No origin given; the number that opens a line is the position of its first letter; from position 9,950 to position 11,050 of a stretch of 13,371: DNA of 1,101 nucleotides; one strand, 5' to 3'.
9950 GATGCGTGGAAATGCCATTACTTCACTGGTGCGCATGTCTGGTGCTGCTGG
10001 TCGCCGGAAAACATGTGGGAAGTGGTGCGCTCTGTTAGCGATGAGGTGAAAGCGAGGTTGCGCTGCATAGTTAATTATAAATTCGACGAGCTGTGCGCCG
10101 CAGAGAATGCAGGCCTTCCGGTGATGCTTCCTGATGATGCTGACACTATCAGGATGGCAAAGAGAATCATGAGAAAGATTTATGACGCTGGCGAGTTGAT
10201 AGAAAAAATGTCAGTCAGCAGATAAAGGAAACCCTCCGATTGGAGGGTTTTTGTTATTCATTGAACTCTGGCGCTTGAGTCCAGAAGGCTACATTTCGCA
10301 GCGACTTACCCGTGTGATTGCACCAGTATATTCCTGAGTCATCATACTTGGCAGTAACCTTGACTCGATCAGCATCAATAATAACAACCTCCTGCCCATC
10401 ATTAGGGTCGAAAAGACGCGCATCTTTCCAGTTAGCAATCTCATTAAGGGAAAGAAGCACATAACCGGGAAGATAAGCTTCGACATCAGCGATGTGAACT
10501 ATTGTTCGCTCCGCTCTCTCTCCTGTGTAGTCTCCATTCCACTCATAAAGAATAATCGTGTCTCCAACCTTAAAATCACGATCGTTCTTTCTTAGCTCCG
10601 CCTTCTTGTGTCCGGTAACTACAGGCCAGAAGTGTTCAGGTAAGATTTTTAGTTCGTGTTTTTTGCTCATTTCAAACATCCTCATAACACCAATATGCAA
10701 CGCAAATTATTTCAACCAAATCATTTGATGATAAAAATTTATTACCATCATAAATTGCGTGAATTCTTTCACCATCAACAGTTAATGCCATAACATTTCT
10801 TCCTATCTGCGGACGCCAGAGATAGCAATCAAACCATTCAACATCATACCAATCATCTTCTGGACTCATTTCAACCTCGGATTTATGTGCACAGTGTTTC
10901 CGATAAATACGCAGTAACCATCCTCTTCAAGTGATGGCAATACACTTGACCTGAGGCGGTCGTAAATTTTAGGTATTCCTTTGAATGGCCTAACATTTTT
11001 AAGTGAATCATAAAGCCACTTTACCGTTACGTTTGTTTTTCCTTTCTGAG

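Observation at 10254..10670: ASCH/DUF3850-like PUA-fold domain with an extra ~70-aa C-terminal region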

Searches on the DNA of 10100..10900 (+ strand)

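Call 7: search_dna_similar(query=window:10100-10900:+, collection=phages, mode=near, max_rows=25)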
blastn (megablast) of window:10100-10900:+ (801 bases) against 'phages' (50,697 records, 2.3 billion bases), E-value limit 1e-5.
Records with a match: 113; places in all: 113; records where one place covers at least 80% of the query: 5.
Best place of each record, by identity: 95-99% 1; 90-95% 109; 80-90% 3.
By first word of the organism name: Salmonella 94; Escherichia 16; Shigella 2; Acinetobacter 1.
By host as written in the record: - 64; Escherichia coli 10; Salmonella enterica 4; Salmonella enterica subsp. enterica serovar Enteritidis 4; Salmonella sp. 3; Salmonella enterica subsp. enterica serovar Typhimurium 3; Salmonella enterica subsp. enterica serovar Typhi 3; Salmonella enterica subsp. enterica servar Enteritidis PT1 2; and 14 more.
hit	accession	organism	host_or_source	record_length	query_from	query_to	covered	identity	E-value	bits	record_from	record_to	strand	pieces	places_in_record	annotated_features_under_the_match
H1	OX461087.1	Escherichia phage EcoIv28_Lewi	wastewater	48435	10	801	99%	93.3%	0e+0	1170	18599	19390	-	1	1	record has no annotation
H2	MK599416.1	Salmonella phage Akira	Salmonella enterica subsp. enterica ...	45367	7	801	99%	92.5%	0e+0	1136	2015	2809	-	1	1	hypothetical protein (x3) | DNA primase/helicase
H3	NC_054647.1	Salmonella phage Akira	Salmonella enterica subsp. enterica ...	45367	7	801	99%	92.5%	0e+0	1136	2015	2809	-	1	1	RNA-binding protein | hypothetical protein | DNA primase | DNA helicase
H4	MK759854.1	Shigella phage DS8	Shigella flexneri strain ATCC 29903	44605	1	801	88%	94.5%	0e+0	1079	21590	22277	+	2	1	hypothetical protein (x2) | zinc-binding domain of primase-helicase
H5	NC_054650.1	Shigella phage DS8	Shigella flexneri strain ATCC 29903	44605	1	801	88%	94.5%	0e+0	1079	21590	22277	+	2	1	RNA-binding protein | DNA primase | DNA helicase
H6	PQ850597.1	Escherichia phage ChristineMuster_Bas80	Escherichia coli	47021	1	588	73%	93.4%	0e+0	870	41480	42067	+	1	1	RNA-binding protein | DNA primase | hypothetical protein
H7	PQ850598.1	Escherichia phage ClaudiaMuster_Bas77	Escherichia coli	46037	1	588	73%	93.4%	0e+0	870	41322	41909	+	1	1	RNA-binding protein | DNA primase | hypothetical protein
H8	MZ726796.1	Escherichia phage vB_EcoS_ASO78B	Escherichia coli O78 Strain ECL23026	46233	1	588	73%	92.7%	0e+0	846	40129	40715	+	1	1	hypothetical protein (x2) | DNA primase/helicase | terminator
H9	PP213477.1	Escherichia phage vB_Eco_ZCEC08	Escherichia coli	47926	7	588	73%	90.9%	0e+0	780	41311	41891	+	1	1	hypothetical protein (x2) | DNA primase/helicase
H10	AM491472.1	Salmonella phage Vi II-E1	Salmonella enterica serovar Typhi Vi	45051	1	315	39%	89.8%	1e-110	405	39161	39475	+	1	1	putative DNA primase | repeat_region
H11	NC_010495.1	Salmonella phage Vi II-E1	Salmonella enterica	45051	1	315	39%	89.8%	1e-110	405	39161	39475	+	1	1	DNA primase | repeat_region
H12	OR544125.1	Acinetobacter phage vB_AbaM_AB4P2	Acinetobacter baumannii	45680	520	801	35%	95.0%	3e-122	444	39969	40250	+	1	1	hypothetical protein | DNA helicase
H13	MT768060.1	Escherichia phage vB_EcoS_swi2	-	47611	1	219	27%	93.6%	3e-87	327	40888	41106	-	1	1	DNA primase/helicase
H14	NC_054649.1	Escherichia phage vB_EcoS_swi2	-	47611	1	219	27%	93.6%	3e-87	327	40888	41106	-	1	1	DNA primase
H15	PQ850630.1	Escherichia phage TanjaMuster_Bas81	Escherichia coli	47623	1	191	24%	89.1%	6e-60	237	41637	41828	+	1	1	DNA primase | hypothetical protein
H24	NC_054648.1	Salmonella phage vB_Se_STGO-35-1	Salmonella enterica subsp. enterica ...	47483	1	165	21%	91.5%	3e-57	228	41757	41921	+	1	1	DNA primase | ASCH domain-containing protein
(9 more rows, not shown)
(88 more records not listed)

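Call 16: get_annotated_region(hit=H3, flank=4000)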
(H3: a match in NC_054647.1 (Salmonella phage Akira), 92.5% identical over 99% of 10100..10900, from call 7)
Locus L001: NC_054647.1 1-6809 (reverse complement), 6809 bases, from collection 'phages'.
description: Salmonella phage Akira, complete genome.
organism: Salmonella phage Akira (NCBI taxid 2562461)
taxonomy: Viruses; Duplodnaviria; Heunggongvirae; Uroviricota; Caudoviricetes; Akiravirus; Akiravirus akira
host: Salmonella enterica subsp. enterica servar Enteritidis PT1; source: wastewater; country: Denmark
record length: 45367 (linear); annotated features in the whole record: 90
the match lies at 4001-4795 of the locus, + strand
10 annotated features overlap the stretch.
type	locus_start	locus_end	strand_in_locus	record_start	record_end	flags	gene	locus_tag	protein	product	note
CDS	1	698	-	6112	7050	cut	-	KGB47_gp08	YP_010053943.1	exonuclease VIII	-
CDS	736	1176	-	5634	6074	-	-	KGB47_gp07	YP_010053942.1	hypothetical protein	-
CDS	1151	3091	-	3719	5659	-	-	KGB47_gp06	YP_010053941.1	DNA helicase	-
CDS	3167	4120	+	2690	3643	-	-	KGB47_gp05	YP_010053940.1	DNA primase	-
CDS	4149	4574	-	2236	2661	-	-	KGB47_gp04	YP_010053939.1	RNA-binding protein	DUF3850 domain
CDS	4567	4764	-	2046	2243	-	-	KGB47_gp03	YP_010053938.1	hypothetical protein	DUF551 domain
CDS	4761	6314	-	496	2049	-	-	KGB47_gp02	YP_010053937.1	DNA helicase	-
CDS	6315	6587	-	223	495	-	-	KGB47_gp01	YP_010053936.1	hypothetical protein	AP2 domain, DNA binding domain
repeat_region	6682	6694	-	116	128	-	-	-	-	-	-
repeat_region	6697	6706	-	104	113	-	-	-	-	-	-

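Call 17: get_annotated_region(hit=H6, flank=3000)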
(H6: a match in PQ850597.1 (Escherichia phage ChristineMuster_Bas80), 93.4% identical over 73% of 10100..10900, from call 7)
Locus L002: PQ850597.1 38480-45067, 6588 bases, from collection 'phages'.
description: Escherichia phage ChristineMuster_Bas80, complete genome.
organism: Escherichia phage ChristineMuster_Bas80 (NCBI taxid 3398407)
taxonomy: Viruses; Duplodnaviria; Heunggongvirae; Uroviricota; Caudoviricetes
host: Escherichia coli; source: sewage plant inflow; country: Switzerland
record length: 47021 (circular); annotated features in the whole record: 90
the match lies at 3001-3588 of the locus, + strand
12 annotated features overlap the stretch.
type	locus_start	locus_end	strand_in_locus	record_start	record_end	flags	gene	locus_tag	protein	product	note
CDS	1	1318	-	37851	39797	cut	-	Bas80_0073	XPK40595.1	hypothetical protein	-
CDS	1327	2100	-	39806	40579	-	-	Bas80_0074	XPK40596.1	hypothetical protein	-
CDS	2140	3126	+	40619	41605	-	-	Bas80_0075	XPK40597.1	DNA primase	RNA and nucleotide metabolism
CDS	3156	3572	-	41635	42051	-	-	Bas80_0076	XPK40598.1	RNA-binding protein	RNA and nucleotide metabolism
CDS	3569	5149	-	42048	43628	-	-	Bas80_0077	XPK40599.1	hypothetical protein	-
CDS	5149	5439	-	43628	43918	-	-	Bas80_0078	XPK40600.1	hypothetical protein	-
CDS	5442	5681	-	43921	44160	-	-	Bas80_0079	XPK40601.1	hypothetical protein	-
CDS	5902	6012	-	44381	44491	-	-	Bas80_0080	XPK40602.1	hypothetical protein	-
CDS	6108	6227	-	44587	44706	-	-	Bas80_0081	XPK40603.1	hypothetical protein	-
CDS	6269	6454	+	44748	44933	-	-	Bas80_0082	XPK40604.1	hypothetical protein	-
CDS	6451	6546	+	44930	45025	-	-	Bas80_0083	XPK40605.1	hypothetical protein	-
CDS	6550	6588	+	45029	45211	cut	-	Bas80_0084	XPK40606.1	hypothetical protein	-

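Call 36: get_annotated_region(hit=H24, flank=2500)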
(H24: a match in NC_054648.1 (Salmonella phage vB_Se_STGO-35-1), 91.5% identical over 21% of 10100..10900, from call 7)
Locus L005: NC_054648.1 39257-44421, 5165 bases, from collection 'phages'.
description: Salmonella phage vB_Se_STGO-35-1, complete genome.
organism: Salmonella phage vB_Se_STGO-35-1 (NCBI taxid 2749381)
taxonomy: Viruses; Duplodnaviria; Heunggongvirae; Uroviricota; Caudoviricetes; Caminolopintovirus; Caminolopintovirus STGO351
host: Salmonella enterica subsp. enterica serovar Enteritidis; source: Fecal material; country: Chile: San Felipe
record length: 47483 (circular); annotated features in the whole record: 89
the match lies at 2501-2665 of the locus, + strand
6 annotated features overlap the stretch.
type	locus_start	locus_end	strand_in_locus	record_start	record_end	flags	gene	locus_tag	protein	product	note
CDS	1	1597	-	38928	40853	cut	-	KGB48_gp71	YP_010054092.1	DEAD/DEAH box helicase family protein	-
CDS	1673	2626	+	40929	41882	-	-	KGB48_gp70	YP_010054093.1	DNA primase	-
CDS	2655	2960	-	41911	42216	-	-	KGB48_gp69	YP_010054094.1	ASCH domain-containing protein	-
CDS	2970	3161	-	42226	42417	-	-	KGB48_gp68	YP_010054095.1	hypothetical protein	-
CDS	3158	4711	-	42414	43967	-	-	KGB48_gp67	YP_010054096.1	DNA helicase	Phage protein DUF3987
CDS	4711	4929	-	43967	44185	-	-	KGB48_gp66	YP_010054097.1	hypothetical protein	-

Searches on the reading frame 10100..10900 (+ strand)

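Call 45: search_protein_families(library=pfam, proteins=[L005:2655-2960:-, L005:2970-3161:-], max_evalue=1)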
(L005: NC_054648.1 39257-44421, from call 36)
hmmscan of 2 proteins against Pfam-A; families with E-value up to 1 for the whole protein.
L005:2655-2960:- (101 aa): 1 family
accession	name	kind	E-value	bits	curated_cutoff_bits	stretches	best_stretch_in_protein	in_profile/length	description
PF04266.20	ASCH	-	0.13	13.4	21.2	1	6-27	1-22/103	ASCH domain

L005:2970-3161:- (63 aa): 0 families

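Call 98: search_dna_similar(query=L005:2658-2960:-, collection=phages, mode=protein, max_evalue=0.00001, max_rows=25, rows=spread)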
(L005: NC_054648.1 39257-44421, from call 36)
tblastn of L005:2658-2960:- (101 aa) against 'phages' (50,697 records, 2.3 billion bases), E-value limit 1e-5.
Records with a match: 331; places in all: 331; records where one place covers at least 80% of the query: 330.
Best place of each record, by identity: >=99% 8; 95-99% 7; 60-80% 272; <60% 44.
By first word of the organism name: Salmonella 133; Escherichia 68; Stx2a-converting 51; Ralstonia 19; Klebsiella 11; Enterobacteria 6; Stx2-converting 6; Stx1a-converting 5; Stx 4; Erwinia 3; and 16 more.
By host as written in the record: - 80; Salmonella enterica 37; Salmonella enterica subsp. enterica serovar Typhimurium 20; Salmonella enterica subsp. enterica serovar Enteritidis 17; Ralstonia solanacearum 16; Escherichia coli 15; Salmonella sp. 15; Klebsiella pneumoniae 9; and 87 more.
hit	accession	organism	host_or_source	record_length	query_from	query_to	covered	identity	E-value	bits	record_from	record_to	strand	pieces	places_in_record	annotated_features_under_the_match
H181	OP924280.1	Salmonella phage vB_Se_EI_sp1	Salmonella enterica subsp. enterica ...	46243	1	101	100%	100.0%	2e-62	209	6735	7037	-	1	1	record has no annotation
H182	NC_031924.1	Salmonella phage IME207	Klebsiella pneumoniae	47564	1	101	100%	97.0%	3e-60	202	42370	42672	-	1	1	ASCH domain-containing protein | hypothetical protein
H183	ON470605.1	Escherichia phage vB_EcoP-720R6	Escherichia coli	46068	1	99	98%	74.7%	3e-43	154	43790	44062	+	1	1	hypothetical protein | DUF551 domain-containing protein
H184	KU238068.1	Stx converting phage vB_EcoS_P32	-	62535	1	99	98%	74.7%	4e-43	154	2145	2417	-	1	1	hypothetical protein | EaA protein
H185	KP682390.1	Escherichia phage PA50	Escherichia coli PA50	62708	1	99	98%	74.7%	4e-43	154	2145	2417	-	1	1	hypothetical protein | EaA protein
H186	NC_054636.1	Shigella phage Sf11 SMD-2017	Shigella flexneri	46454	1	101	100%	72.3%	4e-41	148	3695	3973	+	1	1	ASCH domain-containing protein | putative eaa protein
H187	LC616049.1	Stx2a-converting phage Stx2_11Y11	-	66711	1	99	98%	73.7%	5e-41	148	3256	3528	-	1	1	none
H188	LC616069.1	Stx2a-converting phage Stx2_635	-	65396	1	99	98%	73.7%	5e-41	148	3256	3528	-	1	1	none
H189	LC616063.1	Stx2a-converting phage Stx2_3418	-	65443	1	99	98%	73.7%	5e-41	148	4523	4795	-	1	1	none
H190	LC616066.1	Stx2a-converting phage Stx2_11106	-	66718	1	99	98%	73.7%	5e-41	148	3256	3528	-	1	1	none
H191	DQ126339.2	Escherichia phage phiV10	Escherichia coli O157:H7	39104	1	99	98%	72.7%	3e-41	149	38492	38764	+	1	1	hypothetical protein (x2)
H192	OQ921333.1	Escherichia phage vB_EcoP_PAS61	Escherichia coli strain A11-1675 ...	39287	1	99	98%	71.7%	3e-40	145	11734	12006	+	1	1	hypothetical protein (x2)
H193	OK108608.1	Salmonella phage vB_SenS_S528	Salmonella enterica subsp. enterica ...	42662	1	101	100%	68.3%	3e-38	140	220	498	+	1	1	hypothetical protein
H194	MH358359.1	Salmonella phage vB_SpuS_Sp4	Salmonella sp.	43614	1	101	100%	68.3%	3e-38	140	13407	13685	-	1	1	hypothetical protein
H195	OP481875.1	Klebsiella phage vB_Kpn_ZC2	Klebsiella pneumoniae KP-08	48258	1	99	98%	68.7%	2e-36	135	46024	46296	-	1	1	ASCH domain-containing protein | hypothetical protein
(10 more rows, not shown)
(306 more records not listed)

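Call 99: get_annotated_region(hit=H183, flank=1500)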
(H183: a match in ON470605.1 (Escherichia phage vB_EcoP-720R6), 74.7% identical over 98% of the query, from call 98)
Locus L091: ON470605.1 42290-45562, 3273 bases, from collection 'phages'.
description: Escherichia phage vB_EcoP-720R6, partial genome.
organism: Escherichia phage vB_EcoP-720R6 (NCBI taxid 2946101)
taxonomy: Viruses; Duplodnaviria; Heunggongvirae; Uroviricota; Caudoviricetes; Lederbergvirus
host: Escherichia coli; source: -; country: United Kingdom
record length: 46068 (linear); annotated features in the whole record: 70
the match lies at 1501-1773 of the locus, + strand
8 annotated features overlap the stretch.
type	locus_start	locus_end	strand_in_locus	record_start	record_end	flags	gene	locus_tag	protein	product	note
CDS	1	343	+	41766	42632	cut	-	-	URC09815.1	Ea22 protein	-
CDS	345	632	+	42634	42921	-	-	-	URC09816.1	hypothetical protein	-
CDS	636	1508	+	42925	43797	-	-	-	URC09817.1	DUF551 domain-containing protein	-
CDS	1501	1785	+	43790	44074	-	-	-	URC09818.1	hypothetical protein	-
CDS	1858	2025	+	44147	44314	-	-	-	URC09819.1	hypothetical protein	-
CDS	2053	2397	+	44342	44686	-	-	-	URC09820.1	hypothetical protein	-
CDS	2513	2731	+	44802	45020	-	-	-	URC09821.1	excisionase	-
CDS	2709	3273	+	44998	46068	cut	-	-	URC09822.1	integrase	-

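Call 100: get_annotated_region(hit=H186, flank=1500)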
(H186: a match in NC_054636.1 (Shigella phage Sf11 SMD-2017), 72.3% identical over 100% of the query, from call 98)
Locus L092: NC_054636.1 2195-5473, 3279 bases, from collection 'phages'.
description: Shigella phage Sf11 SMD-2017, complete genome.
organism: Shigella phage Sf11 SMD-2017 (NCBI taxid 2282196)
taxonomy: Viruses; Duplodnaviria; Heunggongvirae; Uroviricota; Caudoviricetes; Cedarrivervirus; Cedarrivervirus Sf11
host: Shigella flexneri; source: river sediment, Red Cedar River; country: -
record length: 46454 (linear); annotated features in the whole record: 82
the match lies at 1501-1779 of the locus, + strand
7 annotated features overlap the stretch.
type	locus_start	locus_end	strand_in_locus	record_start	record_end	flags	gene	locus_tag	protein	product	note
CDS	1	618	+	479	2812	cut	-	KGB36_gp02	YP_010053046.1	DNA primase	DNA primase/polymerase; gp2; pfam09250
CDS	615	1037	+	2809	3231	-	-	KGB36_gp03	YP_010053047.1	hypothetical protein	hypothetical protein; gp3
CDS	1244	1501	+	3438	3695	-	-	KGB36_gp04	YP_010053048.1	putative eaa protein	putative eaa protein; gp4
CDS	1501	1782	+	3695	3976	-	-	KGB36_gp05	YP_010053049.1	ASCH domain-containing protein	putative RNA-binding protein; gp5; CATH superfamily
CDS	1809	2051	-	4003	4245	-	-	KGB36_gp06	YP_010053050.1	transcriptional repressor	lambda repressor-like transcriptional regulator; gp6; IPR010982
CDS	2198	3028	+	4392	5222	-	-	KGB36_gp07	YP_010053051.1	Sak4-like ssDNA annealing protein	putative recA-like NTPase; gp7; P-loop containing nucleoside triphosphate hydrolase; IPR027417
CDS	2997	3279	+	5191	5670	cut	-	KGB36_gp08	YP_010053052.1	Mu Gam-like end protection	gp8; siphovirus gp157-like protein; pfam05565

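Call 101: search_protein_families(library=pfam, proteins=[L092:1244-1498:+, L092:1501-1779:+, L091:636-1505:+, L091:1501-1782:+], max_evalue=0.1)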
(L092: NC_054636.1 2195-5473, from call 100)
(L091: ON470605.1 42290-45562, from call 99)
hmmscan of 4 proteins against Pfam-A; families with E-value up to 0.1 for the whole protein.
L092:1244-1498:+ (85 aa): 0 families

L092:1501-1779:+ (93 aa): 1 family
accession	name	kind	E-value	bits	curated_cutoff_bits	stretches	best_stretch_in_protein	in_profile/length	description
PF04266.20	ASCH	-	0.037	15.2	21.2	1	6-48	1-39/103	ASCH domain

L091:636-1505:+ (290 aa): 2 families
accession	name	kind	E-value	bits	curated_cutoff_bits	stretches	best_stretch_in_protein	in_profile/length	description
PF04448.17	DUF551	-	4.8e-15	56.6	22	1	219-284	1-67/68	Protein of unknown function (DUF551)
PF17767.7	NAPRTase_N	-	0.0021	18.8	32.6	1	100-161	39-100/125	Nicotinate phosphoribosyltransferase (NAPRTase) N-terminal domain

L091:1501-1782:+ (94 aa): 1 family
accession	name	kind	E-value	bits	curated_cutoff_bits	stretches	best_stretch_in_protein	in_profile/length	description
PF04266.20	ASCH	-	0.038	15.1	21.2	1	6-48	1-39/103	ASCH domain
